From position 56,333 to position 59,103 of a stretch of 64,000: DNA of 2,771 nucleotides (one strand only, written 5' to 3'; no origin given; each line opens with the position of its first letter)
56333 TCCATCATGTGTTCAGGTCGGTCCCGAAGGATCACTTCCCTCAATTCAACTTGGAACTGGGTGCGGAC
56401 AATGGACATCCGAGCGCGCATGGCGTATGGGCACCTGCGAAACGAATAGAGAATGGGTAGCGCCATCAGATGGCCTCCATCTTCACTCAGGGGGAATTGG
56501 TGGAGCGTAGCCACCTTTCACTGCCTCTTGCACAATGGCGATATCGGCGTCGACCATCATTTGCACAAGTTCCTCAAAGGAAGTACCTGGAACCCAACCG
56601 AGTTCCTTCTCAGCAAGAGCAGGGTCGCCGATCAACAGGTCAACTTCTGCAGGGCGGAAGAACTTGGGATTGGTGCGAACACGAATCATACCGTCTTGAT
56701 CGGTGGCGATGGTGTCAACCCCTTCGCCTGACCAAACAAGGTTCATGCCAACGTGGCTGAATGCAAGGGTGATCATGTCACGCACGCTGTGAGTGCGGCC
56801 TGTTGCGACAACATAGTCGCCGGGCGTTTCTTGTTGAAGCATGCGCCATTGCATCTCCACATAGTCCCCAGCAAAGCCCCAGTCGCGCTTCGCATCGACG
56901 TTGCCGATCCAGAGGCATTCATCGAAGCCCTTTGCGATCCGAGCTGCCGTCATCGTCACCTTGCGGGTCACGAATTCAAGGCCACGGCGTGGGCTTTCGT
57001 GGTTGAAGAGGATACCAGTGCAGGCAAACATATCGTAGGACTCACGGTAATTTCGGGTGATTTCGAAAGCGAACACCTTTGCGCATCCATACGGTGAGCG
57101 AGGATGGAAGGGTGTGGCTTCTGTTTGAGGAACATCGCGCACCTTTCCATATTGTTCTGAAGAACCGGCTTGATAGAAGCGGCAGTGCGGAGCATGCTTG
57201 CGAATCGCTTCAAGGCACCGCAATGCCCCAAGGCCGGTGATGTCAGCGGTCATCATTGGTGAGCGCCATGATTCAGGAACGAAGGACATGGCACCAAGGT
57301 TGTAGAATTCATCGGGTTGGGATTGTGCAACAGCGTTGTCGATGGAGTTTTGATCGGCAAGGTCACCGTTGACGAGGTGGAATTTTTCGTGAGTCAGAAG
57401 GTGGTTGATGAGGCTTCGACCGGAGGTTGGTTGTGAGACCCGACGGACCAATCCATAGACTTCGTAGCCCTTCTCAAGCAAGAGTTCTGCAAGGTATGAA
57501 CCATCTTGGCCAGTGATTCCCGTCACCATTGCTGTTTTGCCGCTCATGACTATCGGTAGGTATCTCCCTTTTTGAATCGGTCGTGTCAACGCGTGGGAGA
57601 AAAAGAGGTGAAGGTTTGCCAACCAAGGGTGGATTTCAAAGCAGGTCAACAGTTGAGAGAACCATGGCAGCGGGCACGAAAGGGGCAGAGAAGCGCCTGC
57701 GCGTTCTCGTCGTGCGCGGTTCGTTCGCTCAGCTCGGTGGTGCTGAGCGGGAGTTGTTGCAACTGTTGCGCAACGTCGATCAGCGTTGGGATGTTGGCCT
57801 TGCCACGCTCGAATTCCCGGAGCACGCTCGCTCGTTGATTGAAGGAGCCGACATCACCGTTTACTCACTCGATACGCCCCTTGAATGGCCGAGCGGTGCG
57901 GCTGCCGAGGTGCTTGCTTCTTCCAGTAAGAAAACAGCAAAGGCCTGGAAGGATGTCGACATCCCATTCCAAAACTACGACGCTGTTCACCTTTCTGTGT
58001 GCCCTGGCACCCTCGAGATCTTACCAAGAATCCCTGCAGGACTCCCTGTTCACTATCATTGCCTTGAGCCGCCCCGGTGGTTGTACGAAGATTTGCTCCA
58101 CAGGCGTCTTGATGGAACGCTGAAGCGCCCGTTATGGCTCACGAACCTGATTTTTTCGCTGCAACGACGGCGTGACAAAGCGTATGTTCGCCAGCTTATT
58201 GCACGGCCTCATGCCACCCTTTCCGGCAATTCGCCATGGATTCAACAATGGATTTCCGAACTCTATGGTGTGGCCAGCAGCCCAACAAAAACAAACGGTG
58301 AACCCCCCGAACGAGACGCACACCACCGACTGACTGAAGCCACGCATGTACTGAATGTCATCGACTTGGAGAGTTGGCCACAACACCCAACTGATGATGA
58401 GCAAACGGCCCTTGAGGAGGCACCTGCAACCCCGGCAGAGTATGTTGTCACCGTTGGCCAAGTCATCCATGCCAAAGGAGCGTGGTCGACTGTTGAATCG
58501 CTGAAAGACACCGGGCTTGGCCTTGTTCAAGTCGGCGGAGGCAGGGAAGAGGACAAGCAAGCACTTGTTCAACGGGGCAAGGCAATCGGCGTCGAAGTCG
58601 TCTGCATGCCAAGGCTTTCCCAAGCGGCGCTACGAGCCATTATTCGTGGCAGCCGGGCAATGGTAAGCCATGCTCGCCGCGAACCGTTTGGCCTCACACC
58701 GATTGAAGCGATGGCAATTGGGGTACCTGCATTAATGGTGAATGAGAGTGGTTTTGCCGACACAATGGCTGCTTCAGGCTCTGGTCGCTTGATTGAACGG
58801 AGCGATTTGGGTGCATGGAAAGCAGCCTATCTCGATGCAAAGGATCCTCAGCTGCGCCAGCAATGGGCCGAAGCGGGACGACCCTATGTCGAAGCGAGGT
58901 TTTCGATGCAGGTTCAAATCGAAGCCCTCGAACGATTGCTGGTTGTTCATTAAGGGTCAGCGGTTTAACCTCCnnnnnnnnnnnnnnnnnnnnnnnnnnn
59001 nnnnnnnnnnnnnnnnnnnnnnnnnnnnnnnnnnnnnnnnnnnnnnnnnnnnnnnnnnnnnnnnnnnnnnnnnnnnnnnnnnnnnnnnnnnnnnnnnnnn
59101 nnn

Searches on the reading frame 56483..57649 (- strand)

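Call 47: search_protein_families(library=pfam, proteins=[window:56483-57649:-], max_evalue=0.0001)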
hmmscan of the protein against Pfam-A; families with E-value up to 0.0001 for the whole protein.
window:56483-57649:- (388 aa): 3 families
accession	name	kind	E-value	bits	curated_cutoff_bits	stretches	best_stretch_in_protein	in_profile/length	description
PF16363.11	GDP_Man_Dehyd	-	8.5e-130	433.5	27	1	41-365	1-332/332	GDP-mannose 4,6 dehydratase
PF01370.27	Epimerase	-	4.7e-63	213.2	20.9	1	41-282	2-240/240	NAD dependent epimerase/dehydratase family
PF05368.20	NmrA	-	1.8e-06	28.2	27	1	38-111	3-71/298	NmrA-like family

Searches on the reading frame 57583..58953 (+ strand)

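Call 47: search_protein_families(library=pfam, proteins=[window:57583-58953:+], max_evalue=0.0001)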
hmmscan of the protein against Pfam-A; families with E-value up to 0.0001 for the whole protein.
window:57583-58953:+ (456 aa): 3 families
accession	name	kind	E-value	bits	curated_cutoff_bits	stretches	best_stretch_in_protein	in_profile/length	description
PF00534.26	Glycos_transf_1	-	1e-15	58.1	26.4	1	283-433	13-170/172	Glycosyl transferases group 1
PF13692.12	Glyco_trans_1_4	-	2.6e-09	37.9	27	1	307-416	27-136/142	Glycosyl transferases group 1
PF20706.3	GT4-conflict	-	7.3e-09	35.5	26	1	345-409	270-334/385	Family 4 Glycosyltransferase in conflict systems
